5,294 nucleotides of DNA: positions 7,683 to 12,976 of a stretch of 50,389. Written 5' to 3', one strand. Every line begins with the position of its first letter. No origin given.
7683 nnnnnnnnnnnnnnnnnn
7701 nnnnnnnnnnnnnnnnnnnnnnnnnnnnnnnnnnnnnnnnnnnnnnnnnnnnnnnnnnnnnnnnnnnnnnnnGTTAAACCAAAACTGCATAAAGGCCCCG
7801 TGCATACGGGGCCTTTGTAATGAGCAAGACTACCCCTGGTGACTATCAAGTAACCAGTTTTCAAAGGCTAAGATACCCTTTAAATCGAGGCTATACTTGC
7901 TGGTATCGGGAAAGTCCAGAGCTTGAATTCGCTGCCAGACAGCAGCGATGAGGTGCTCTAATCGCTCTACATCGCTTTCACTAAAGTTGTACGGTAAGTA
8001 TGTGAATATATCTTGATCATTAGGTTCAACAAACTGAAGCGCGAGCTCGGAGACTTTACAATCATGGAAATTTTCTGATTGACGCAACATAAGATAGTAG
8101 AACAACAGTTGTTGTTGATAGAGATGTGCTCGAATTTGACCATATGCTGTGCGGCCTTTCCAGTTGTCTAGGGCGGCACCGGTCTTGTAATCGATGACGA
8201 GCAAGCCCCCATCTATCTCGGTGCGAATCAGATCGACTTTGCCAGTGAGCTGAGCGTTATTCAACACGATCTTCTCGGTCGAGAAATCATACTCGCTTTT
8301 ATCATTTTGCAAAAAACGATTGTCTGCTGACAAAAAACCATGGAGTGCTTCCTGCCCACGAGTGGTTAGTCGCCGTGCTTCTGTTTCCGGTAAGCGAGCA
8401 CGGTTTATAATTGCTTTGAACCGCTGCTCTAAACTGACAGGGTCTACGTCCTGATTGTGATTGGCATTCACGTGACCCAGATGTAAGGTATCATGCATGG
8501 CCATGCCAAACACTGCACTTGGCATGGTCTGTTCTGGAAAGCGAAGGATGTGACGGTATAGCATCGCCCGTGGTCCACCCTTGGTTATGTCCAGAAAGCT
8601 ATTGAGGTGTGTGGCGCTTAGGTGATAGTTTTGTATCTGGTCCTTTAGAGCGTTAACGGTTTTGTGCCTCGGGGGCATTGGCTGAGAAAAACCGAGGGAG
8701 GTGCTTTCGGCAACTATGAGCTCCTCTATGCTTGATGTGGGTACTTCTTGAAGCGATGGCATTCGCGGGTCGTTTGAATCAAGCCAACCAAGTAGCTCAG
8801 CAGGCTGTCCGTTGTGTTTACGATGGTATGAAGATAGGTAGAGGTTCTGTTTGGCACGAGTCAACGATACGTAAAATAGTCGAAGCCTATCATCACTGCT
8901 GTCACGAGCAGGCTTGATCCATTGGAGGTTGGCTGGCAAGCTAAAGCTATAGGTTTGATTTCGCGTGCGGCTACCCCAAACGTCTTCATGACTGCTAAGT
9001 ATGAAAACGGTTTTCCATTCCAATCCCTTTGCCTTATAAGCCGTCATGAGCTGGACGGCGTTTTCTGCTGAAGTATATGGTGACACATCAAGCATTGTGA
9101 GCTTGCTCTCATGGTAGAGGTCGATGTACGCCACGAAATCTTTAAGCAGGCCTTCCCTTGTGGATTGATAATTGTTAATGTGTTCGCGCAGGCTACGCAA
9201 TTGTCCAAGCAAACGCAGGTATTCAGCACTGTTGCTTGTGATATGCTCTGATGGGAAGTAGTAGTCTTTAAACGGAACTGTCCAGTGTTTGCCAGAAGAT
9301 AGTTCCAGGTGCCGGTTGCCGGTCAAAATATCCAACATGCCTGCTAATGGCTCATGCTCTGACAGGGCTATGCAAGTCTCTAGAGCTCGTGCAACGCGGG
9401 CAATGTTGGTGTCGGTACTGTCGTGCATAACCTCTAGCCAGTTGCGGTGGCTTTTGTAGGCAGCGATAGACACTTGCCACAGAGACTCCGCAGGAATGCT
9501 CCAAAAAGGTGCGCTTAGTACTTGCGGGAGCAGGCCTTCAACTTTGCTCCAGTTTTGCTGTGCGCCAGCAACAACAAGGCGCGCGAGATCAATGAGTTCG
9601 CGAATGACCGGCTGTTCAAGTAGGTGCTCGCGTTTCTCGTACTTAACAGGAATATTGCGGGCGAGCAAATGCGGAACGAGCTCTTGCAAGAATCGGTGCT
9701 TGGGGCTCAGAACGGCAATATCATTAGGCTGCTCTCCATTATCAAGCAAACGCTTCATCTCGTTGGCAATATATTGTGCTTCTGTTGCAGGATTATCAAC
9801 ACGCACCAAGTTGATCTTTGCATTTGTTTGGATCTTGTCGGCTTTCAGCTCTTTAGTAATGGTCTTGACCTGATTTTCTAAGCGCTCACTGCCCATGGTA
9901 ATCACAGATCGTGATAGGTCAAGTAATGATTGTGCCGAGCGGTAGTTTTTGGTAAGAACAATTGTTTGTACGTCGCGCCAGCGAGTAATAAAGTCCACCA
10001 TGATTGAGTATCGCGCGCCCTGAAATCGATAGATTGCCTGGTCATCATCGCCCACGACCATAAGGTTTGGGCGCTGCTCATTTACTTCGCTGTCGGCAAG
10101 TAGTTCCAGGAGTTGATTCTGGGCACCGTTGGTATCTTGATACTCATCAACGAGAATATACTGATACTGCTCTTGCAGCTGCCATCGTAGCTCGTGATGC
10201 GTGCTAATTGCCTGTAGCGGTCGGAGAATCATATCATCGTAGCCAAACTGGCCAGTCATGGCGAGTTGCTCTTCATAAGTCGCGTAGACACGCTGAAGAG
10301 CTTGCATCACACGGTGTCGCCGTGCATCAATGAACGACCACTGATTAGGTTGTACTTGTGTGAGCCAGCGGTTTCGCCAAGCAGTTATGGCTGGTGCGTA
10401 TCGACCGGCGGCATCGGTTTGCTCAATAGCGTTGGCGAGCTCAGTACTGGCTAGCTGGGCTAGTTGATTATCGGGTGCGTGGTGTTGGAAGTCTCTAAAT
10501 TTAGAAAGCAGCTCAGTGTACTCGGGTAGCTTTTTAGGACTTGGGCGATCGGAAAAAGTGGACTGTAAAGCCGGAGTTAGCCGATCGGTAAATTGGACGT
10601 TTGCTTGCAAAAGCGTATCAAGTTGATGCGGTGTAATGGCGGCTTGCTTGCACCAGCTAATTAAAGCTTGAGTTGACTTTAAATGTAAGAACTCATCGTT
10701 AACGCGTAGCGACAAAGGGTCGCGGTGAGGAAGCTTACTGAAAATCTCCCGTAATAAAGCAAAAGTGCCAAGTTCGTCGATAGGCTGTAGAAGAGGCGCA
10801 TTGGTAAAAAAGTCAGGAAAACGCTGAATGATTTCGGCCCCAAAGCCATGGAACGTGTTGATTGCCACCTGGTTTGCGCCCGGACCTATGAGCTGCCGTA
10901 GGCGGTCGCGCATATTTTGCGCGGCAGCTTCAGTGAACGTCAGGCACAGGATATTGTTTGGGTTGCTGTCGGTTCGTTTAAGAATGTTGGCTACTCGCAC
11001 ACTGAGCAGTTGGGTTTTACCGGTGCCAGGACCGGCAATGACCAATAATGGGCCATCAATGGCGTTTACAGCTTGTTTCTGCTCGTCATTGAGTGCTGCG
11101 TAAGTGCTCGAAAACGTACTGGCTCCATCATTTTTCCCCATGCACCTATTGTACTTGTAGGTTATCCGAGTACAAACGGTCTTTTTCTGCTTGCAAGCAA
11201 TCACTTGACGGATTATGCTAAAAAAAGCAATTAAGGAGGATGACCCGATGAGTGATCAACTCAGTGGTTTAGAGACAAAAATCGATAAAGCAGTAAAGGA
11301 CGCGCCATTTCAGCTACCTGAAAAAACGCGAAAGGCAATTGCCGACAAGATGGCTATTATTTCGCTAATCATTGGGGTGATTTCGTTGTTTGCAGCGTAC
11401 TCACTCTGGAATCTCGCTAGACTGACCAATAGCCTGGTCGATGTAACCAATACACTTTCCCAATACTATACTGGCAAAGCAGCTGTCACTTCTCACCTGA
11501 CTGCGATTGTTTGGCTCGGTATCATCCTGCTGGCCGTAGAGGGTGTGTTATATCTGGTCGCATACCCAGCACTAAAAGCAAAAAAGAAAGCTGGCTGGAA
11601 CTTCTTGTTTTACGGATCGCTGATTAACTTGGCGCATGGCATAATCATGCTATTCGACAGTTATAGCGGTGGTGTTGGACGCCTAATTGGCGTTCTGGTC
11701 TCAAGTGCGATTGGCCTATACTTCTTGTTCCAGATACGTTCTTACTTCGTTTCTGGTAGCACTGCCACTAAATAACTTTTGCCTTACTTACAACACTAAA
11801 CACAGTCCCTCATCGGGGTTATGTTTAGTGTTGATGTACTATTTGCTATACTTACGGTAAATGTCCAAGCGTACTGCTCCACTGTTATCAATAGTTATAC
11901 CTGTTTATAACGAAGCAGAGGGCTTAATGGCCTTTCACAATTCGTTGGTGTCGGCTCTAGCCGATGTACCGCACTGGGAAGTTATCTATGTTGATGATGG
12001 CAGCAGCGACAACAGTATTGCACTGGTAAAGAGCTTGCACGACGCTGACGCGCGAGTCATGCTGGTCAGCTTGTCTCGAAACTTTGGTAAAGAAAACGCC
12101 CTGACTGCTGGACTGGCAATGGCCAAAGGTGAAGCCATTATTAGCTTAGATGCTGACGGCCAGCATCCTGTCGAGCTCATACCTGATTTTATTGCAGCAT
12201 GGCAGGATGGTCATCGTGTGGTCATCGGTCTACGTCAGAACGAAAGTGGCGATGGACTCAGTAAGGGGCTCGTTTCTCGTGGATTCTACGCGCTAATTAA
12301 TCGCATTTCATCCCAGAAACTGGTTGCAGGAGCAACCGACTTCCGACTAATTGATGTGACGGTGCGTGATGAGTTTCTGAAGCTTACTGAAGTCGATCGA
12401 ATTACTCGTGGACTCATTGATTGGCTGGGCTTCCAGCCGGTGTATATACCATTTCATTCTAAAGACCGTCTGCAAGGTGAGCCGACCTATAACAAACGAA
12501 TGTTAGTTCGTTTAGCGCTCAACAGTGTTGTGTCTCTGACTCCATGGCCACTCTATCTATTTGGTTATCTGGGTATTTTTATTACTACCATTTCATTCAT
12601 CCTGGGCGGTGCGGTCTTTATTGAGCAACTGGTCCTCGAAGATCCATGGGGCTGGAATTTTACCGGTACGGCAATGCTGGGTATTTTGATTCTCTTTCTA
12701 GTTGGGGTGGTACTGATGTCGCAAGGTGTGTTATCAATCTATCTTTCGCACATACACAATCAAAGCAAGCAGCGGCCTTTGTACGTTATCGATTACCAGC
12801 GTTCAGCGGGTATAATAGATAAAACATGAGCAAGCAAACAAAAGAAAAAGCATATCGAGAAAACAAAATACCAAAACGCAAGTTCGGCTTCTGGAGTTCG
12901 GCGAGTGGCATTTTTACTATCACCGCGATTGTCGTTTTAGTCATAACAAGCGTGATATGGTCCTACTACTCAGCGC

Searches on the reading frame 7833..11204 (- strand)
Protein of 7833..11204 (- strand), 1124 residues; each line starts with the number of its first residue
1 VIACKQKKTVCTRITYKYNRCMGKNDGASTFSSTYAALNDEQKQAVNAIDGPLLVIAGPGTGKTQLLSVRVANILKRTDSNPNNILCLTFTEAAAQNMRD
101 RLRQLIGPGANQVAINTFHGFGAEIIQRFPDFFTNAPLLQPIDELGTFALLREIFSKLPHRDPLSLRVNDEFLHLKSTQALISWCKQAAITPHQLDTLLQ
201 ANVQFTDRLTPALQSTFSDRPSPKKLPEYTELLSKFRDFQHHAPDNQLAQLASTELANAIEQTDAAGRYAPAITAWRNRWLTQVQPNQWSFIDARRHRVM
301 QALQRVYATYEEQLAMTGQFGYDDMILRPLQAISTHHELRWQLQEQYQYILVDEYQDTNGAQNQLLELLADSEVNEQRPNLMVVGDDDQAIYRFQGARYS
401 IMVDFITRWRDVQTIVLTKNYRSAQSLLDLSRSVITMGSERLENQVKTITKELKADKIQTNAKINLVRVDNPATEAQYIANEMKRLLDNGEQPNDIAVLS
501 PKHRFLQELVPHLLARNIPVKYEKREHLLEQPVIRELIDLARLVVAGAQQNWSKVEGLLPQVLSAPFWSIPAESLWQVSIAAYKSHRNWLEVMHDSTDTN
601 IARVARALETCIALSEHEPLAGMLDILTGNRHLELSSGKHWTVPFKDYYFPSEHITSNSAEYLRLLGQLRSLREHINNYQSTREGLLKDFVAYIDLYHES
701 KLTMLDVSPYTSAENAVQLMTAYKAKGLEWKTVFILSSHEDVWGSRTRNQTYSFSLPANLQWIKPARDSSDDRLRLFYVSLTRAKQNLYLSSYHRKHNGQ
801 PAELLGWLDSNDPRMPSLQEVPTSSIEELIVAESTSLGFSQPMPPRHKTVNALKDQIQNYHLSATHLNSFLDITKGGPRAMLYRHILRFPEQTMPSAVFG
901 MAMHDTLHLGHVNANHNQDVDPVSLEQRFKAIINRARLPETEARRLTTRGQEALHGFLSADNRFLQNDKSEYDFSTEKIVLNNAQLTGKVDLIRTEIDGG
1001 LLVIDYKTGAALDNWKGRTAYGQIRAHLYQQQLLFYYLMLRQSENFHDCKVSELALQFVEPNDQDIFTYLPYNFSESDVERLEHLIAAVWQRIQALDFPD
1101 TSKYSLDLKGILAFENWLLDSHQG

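Call 80: search_protein_families(library=pfam, proteins=[window:7833-11204:-], max_evalue=0.001)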
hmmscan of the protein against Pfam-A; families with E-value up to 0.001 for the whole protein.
window:7833-11204:- (1124 aa): 7 families
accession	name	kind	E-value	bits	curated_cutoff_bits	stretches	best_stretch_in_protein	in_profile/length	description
PF00580.27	UvrD-helicase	-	3.8e-65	220.7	23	2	38-208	1-168/271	UvrD/REP helicase N-terminal domain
PF13361.12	UvrD_C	-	1.7e-29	103.8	25.6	1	415-793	1-348/350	UvrD-like helicase C-terminal domain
PF13245.12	AAA_19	-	4.9e-22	79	25.1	1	42-394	1-133/134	AAA domain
PF12705.13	PDDEXK_1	-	2.2e-17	64.3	22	1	862-1101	2-232/247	PD-(D/E)XK nuclease superfamily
PF13538.12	UvrD_C_2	-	1.2e-07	31.9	27.4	0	766-790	27-51/52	UvrD-like helicase C-terminal domain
PF13604.12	AAA_30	-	3.7e-06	27.3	27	1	38-101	2-65/191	AAA domain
PF00270.35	DEAD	-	0.00094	19.4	26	0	41-113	3-76/167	DEAD/DEAH box helicase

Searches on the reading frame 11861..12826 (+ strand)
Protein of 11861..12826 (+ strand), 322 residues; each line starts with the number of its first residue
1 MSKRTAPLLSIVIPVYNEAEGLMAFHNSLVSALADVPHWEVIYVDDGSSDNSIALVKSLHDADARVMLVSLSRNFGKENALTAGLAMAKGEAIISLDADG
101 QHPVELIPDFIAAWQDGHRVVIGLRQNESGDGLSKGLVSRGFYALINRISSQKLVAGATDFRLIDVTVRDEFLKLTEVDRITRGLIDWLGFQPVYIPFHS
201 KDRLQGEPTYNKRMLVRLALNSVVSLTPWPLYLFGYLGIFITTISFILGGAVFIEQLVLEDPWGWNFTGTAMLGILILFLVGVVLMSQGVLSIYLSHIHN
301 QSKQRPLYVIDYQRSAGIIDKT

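Call 80: search_protein_families(library=pfam, proteins=[window:11861-12826:+], max_evalue=0.001)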
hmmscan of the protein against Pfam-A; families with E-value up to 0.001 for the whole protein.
window:11861-12826:+ (322 aa): 2 families
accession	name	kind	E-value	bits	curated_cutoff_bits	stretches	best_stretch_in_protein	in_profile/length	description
PF00535.33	Glycos_transf_2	-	3.1e-31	109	23.3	1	10-167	1-162/168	Glycosyl transferase family 2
PF10111.15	Glyco_tranf_2_2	-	7.1e-05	22.9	27.3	1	10-99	1-91/276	Glycosyltransferase like family 2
